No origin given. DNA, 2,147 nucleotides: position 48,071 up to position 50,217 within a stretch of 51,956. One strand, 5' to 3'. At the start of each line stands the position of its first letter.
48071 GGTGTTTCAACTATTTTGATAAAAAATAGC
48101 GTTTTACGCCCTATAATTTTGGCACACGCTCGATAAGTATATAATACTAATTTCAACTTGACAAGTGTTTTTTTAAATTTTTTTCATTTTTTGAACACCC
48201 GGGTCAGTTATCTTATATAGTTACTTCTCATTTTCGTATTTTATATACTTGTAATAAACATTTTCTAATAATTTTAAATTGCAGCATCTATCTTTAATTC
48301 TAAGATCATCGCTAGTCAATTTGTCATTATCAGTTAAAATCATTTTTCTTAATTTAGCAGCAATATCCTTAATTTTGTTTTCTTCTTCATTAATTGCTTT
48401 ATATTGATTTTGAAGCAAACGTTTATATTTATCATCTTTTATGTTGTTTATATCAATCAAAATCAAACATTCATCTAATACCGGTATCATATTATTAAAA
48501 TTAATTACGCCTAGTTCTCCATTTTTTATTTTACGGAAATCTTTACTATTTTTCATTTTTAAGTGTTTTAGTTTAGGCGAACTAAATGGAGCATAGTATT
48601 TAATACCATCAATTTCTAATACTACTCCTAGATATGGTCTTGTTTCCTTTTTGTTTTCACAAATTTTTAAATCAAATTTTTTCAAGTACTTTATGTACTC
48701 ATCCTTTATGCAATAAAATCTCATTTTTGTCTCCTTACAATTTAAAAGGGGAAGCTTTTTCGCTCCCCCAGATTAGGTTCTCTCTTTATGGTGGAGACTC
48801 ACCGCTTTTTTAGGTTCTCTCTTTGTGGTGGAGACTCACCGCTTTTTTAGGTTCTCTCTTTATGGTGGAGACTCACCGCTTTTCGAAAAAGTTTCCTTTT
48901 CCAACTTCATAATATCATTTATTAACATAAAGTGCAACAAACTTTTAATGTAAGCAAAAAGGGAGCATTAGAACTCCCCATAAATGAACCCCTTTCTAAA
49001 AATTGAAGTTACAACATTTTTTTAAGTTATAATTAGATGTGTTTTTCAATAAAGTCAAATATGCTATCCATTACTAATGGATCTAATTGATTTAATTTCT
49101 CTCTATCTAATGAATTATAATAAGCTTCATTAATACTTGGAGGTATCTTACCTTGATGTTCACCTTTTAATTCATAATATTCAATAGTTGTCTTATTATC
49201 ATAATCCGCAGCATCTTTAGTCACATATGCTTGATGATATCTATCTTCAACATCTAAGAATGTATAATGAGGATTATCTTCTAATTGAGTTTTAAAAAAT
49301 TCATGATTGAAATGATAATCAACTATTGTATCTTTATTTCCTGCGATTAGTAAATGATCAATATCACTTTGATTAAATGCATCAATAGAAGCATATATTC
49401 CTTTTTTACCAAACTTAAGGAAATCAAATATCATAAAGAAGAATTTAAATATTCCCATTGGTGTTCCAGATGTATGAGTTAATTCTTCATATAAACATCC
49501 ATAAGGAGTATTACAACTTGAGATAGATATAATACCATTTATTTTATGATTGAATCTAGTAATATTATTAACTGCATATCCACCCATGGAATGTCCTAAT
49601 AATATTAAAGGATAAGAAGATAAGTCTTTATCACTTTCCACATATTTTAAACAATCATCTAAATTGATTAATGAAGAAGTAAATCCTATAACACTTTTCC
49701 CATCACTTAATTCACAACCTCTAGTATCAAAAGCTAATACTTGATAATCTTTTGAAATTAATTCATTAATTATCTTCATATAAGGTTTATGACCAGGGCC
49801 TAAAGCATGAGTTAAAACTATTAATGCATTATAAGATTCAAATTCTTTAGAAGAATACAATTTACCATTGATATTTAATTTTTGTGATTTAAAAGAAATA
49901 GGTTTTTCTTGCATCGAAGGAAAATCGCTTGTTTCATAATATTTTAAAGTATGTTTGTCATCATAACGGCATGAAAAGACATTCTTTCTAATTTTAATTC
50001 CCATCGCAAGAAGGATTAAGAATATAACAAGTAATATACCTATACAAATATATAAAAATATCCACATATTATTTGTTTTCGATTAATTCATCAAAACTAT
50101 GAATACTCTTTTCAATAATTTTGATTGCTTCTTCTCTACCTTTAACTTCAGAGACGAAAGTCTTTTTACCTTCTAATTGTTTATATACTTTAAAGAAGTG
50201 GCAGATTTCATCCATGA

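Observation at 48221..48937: Type III (ToxIN/AbiQ-like) toxin-antitoxin / abortive-infection module with an RNA antitoxin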

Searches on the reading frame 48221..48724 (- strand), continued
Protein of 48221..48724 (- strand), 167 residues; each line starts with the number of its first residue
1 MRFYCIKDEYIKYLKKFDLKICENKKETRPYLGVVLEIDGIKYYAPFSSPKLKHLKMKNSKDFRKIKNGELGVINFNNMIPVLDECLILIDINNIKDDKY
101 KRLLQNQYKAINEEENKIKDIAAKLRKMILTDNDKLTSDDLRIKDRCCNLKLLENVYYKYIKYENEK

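Call 30: search_dna_similar(query=window:48221-48724:-, collection=plasmids, mode=protein, max_rows=15)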
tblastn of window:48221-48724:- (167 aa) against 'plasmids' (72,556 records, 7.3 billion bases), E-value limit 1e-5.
Records with a match: 226; places in all: 228; records where one place covers at least 80% of the query: 140.
Best place of each record, by identity: <60% 226.
By first word of the organism name: Escherichia 55; Bacillus 42; Staphylococcus 37; Enterococcus 27; Salmonella 12; Enterobacter 10; Klebsiella 8; Lactococcus 4; Clostridium 4; Serratia 3; and 17 more.
By predicted mobility (MOB-suite, as given by PLSDB): mobilizable 107; conjugative 83; non-mobilizable 36.
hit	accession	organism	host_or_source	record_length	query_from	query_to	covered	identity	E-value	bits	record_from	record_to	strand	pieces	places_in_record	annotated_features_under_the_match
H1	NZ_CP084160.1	Fusobacterium polymorphum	Homo sapiens,Oral cavity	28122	1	162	97%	44.8%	6e-28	115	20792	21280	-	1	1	type III toxin-antitoxin system ToxN/AbiQ family toxin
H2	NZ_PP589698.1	Lactococcus sp.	Bacterial culture,Dairy environment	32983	1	160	96%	43.8%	5e-29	118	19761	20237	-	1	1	type III toxin-antitoxin system ToxN/AbiQ family toxin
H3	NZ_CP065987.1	Lactococcus lactis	-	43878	1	160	96%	43.8%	5e-29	118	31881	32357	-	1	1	type III toxin-antitoxin system ToxN/AbiQ family toxin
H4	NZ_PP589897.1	Lactococcus sp.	Bacterial culture,Dairy environment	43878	1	160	96%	43.8%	5e-29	118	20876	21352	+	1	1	type III toxin-antitoxin system ToxN/AbiQ family toxin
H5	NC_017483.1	Lactococcus lactis subsp. lactis CV56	Homo sapiens,vagina of healthy women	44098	1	160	96%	43.8%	5e-29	118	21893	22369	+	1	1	type III toxin-antitoxin system ToxN/AbiQ family toxin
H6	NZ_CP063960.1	Clostridium botulinum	Bovine,feces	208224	1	162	97%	41.7%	6e-26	109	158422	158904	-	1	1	type III toxin-antitoxin system ToxN/AbiQ family toxin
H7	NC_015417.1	Clostridium botulinum BKT015925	-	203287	1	162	97%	41.7%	2e-25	108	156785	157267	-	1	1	type III toxin-antitoxin system ToxN/AbiQ family toxin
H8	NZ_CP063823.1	Clostridium botulinum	Ham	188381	1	162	97%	40.5%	2e-24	105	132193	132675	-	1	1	type III toxin-antitoxin system ToxN/AbiQ family toxin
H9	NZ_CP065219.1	Vibrio navarrensis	Homo sapiens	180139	1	160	96%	38.0%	1e-21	97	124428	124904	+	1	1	type III toxin-antitoxin system ToxN/AbiQ family toxin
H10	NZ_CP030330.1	Escherichia coli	-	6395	1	166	99%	35.2%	4e-17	84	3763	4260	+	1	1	type III toxin-antitoxin system ToxN/AbiQ family toxin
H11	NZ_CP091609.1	Salmonella enterica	Homo sapiens,feces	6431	1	166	99%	35.2%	4e-17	84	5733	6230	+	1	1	type III toxin-antitoxin system ToxN/AbiQ family toxin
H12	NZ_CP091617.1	Salmonella enterica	Homo sapiens,feces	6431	1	166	99%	35.2%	4e-17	84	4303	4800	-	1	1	type III toxin-antitoxin system ToxN/AbiQ family toxin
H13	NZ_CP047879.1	Escherichia coli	feces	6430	1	166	99%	35.2%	4e-17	84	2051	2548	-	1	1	type III toxin-antitoxin system ToxN/AbiQ family toxin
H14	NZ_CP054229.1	Escherichia coli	Homo sapiens,urine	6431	1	166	99%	35.2%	4e-17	84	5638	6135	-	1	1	type III toxin-antitoxin system ToxN/AbiQ family toxin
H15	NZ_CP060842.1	Salmonella enterica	Homo sapiens,feces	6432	1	166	99%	35.2%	4e-17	84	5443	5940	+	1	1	type III toxin-antitoxin system ToxN/AbiQ family toxin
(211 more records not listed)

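Call 31: search_dna_similar(query=window:48221-48724:-, collection=phages, mode=protein, max_rows=15)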
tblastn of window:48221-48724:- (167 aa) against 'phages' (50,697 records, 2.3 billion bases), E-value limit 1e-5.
Records with a match: 3; places in all: 3; records where one place covers at least 80% of the query: 2.
Best place of each record, by identity: <60% 3.
By first word of the organism name: Clostridium 1; Clostridioides 1; Fusobacterium 1.
By host as written in the record: Clostridium botulinum D str. 1873 1; - 1; Fusobacterium necrophorum subsp. necrophorum strain FN37 1.
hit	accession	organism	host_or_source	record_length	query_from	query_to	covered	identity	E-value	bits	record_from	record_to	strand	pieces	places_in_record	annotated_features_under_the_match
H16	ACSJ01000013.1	Clostridium phage D-1873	Clostridium botulinum D str. 1873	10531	1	162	97%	40.5%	6e-25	105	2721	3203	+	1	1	conserved hypothetical protein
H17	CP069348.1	Clostridioides phage pCD1602_4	water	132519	1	155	93%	39.5%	6e-22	97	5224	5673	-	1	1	record has no annotation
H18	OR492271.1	Fusobacterium phage phiFN37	Fusobacterium necrophorum subsp. ...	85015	1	84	50%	38.8%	4e-8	57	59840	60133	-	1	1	type III toxin-antitoxin system ToxN/AbiQ family toxin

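Call 48: predict_structure(alignment_id=A1)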
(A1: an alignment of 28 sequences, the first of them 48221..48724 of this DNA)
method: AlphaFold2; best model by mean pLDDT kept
length: 167 residues; sequences in the alignment: 28
mean_pLDDT: 91.9   pTM: 0.87
mean pLDDT of the five models: 91.9, 90.9, 90.4, 90.0, 89.5
residues with pLDDT >= 90: 145; 70-90: 15; 50-70: 7; < 50: 0
segments of 3 or more residues with pLDDT < 50: none
pLDDT, mean of each block of 10 residues (from residue 1): 91 91 67 92 94 94 95 95 93 92 96 96 97 97 95 93 82
secondary structure, 60 per line:
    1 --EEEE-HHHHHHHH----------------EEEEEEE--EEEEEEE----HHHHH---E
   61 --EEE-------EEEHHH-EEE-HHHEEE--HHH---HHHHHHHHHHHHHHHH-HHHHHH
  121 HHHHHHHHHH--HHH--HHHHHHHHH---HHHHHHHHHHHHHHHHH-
elements in order: E3-6 H8-15 E32-38 E41-47 H52-56 E63-65 E73-75 E80-82 E87-89 H98-113 H115-130 H138-146 H150-166

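Call 52: fold_search(model_id=the predicted structure, library=pdb)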
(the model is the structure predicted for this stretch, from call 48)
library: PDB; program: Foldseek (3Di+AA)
matches with E <= 10: 254; with E <= 0.001: 4
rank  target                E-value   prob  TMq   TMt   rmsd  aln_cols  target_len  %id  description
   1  2xd0_A                3.9e-12  1.00  0.77  0.79   3.2       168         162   33  A processed non-coding RNA regulates a bacterial antiviral system (released 2011-01-12)
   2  4ato_A                3.0e-11  1.00  0.80  0.79   2.9       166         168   30  New insights into the mechanism of bacterial Type III toxin-antitoxin systems: selective toxin inhibition by a non-cod (released 2012-12-26)
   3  7d8o_A                2.3e-10  1.00  0.75  0.77   3.4       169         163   34  Crystal structure of E. coli ToxIN type III toxin-antitoxin complex (released 2022-01-05)
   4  4glk                  5.7e-08  1.00  0.76  0.77   3.0       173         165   28  Structure and activity of AbiQ, a lactococcal anti-phage endoribonuclease belonging to the type-III toxin-antitoxin syst (released 2013-01-16)
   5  4rmo_A                4.8e-03  1.00  0.43  0.46   7.7       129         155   20  Crystal Structure of the CptIN Type III Toxin-Antitoxin System from Eubacterium rectale (released 2015-09-30)
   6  4mzt_A                6.6e-02  0.77  0.30  0.41   9.7       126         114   10  MazF from S. aureus crystal form II, C2221, 2.3 A (released 2014-05-21)
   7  4mzp_E                1.3e-01  0.69  0.31  0.43   9.6       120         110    9  MazF from S. aureus crystal form III, C2221, 2.7 A (released 2014-05-21)
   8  9g7k_E                1.3e-01  0.60  0.29  0.39  10.0       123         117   10  Staphylococcus aureus MazF in complex with Nanobody 12 (released 2024-07-31)
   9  4mzm_A                1.4e-01  0.66  0.30  0.41   9.5       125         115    9  MazF from S. aureus crystal form I, P212121, 2.1 A (released 2014-05-28)
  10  4mzm_B                1.6e-01  0.38  0.26  0.36  10.3       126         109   10  MazF from S. aureus crystal form I, P212121, 2.1 A (released 2014-05-28)
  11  9g7k_A                2.0e-01  0.51  0.29  0.39   9.8       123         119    9  Staphylococcus aureus MazF in complex with Nanobody 12 (released 2024-07-31)
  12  9g2g_B                2.0e-01  0.41  0.24  0.34   9.4        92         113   11  Staphylococcus aureus MazF in complex with nanobody 5 (released 2024-07-24)
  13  4mzp_A                2.1e-01  0.51  0.26  0.36   9.2        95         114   10  MazF from S. aureus crystal form III, C2221, 2.7 A (released 2014-05-21)
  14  9g1y_B                2.4e-01  0.44  0.24  0.33   9.1        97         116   10  Staphycoccus aureus MazF in complex with Nabobody 3 (released 2024-07-24)
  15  9g7k_B                2.5e-01  0.54  0.31  0.41   9.4       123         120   10  Staphylococcus aureus MazF in complex with Nanobody 12 (released 2024-07-31)
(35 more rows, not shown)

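Call 56: search_protein_families(library=padloc, alignment_id=A5, max_evalue=0.00001)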
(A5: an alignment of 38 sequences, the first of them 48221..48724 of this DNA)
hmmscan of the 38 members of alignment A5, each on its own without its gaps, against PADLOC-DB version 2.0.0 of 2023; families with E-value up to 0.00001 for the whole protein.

A. member 1, window:48221-48724:- (167 aa): 1 family
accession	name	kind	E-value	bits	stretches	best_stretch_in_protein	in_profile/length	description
PDLC02352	AbiQ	-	2.6e-41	139.6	1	1-162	1-159/160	AbiQ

B. families by the number of members that match (of 38 scanned): 21 families
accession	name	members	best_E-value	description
PDLC04135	mad3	3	3.5e-100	mads_3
PDLC04140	mad8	3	4.6e-38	mads_8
PDLC04164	AriA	2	2.1e-08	-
PDLC03878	NsnB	2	8.1e-08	-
PDLC02352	AbiQ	1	2.6e-41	AbiQ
PDLC02980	AriA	1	1.2e-13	-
PDLC04214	HEC-02A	1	2.6e-11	-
PDLC02914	ATPase-Toprim_I-B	1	4.4e-10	-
PDLC04213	HEC-02A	1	8.5e-10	-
PDLC04175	HEC-01A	1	1e-09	-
PDLC04541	PDC-M25A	1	3.2e-08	-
PDLC00274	PtuA1|PtuA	1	4.2e-08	AAA ATPase domain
PDLC01096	C3a212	1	5.1e-08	SNc+LTD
PDLC04242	PDC-M01A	1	5.8e-08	-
PDLC02335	AbiLi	1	1e-07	AbiLi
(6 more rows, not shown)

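Call 65: find_encoding_contigs(protein=P0003, flank=3000, max_places=3)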
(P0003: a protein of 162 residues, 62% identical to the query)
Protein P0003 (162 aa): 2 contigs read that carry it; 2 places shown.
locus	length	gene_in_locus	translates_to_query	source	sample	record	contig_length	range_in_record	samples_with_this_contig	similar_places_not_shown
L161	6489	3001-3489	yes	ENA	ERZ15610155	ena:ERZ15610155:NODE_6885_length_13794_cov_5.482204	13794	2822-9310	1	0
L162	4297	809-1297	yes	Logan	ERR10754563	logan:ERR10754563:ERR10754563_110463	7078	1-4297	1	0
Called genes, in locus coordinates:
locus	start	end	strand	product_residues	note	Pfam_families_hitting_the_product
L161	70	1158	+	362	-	PF00596:Aldolase_II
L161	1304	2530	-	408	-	PF00365:PFK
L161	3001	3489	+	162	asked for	PF13958:ToxN_toxin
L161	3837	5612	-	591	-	PF00041:fn3 (weak), PF00188:CAP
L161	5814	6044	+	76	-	-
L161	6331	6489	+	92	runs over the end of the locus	PF01022:HTH_5, PF12840:HTH_20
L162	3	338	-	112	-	PF00365:PFK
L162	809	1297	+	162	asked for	PF13958:ToxN_toxin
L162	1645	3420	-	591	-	PF00041:fn3 (weak), PF00188:CAP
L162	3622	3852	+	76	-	-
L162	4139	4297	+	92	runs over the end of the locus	PF01022:HTH_5, PF12840:HTH_20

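Call 66: find_encoding_contigs(protein=P0005, flank=3000, max_places=3)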
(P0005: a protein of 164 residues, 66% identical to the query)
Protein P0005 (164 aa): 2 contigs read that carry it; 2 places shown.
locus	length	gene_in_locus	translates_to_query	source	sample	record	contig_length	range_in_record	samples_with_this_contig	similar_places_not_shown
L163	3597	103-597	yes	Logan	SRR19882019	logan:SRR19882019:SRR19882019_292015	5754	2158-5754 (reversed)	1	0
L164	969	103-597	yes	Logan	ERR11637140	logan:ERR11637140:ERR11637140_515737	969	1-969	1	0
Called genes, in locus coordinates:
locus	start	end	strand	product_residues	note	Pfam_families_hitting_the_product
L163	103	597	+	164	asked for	PF13958:ToxN_toxin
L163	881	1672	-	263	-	PF00702:Hydrolase (faint), PF08282:Hydrolase_3, PF12710:HAD (faint)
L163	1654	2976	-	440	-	PF01554:MatE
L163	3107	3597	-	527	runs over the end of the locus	-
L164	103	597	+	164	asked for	PF13958:ToxN_toxin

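Call 67: find_encoding_contigs(protein=P0002, flank=3000, max_places=3)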
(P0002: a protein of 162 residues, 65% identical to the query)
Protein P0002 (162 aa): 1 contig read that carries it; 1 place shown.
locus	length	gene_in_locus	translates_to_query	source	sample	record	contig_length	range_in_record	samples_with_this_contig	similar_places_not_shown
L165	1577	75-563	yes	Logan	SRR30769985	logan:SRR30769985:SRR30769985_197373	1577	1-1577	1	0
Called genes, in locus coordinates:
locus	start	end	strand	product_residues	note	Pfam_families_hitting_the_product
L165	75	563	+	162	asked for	PF13958:ToxN_toxin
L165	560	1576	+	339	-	?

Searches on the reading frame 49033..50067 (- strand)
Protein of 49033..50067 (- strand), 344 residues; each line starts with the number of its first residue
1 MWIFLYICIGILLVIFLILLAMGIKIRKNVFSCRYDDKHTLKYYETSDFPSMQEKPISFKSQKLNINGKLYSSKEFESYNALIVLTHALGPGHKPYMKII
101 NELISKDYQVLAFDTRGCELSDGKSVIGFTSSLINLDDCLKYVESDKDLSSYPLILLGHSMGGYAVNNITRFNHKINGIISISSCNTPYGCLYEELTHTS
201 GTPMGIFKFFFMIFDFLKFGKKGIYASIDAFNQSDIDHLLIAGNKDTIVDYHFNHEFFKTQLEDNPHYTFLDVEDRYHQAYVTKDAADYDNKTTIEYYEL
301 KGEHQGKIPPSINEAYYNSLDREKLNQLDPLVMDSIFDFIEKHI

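Call 20: find_encoding_contigs(protein=window:49033-50067:-, flank=4000, max_places=8)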
Protein window:49033-50067:- (344 aa): no gene with exactly this product is on record in the collection.

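Call 57: search_protein_families(library=pfam, proteins=[window:49033-50067:-], max_evalue=0.00001)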
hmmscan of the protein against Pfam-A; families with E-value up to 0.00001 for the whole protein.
window:49033-50067:- (344 aa): 3 families
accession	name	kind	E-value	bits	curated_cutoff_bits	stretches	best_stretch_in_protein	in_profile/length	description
PF12146.15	Hydrolase_4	-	6.9e-13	48.9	27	1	80-183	4-108/239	Serine aminopeptidase, S33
PF00561.26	Abhydrolase_1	-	1.5e-12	48.1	25.8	1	82-188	2-106/245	alpha/beta hydrolase fold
PF12697.13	Abhydrolase_6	-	8e-06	27.1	26.3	1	83-184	1-93/217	Alpha/beta hydrolase family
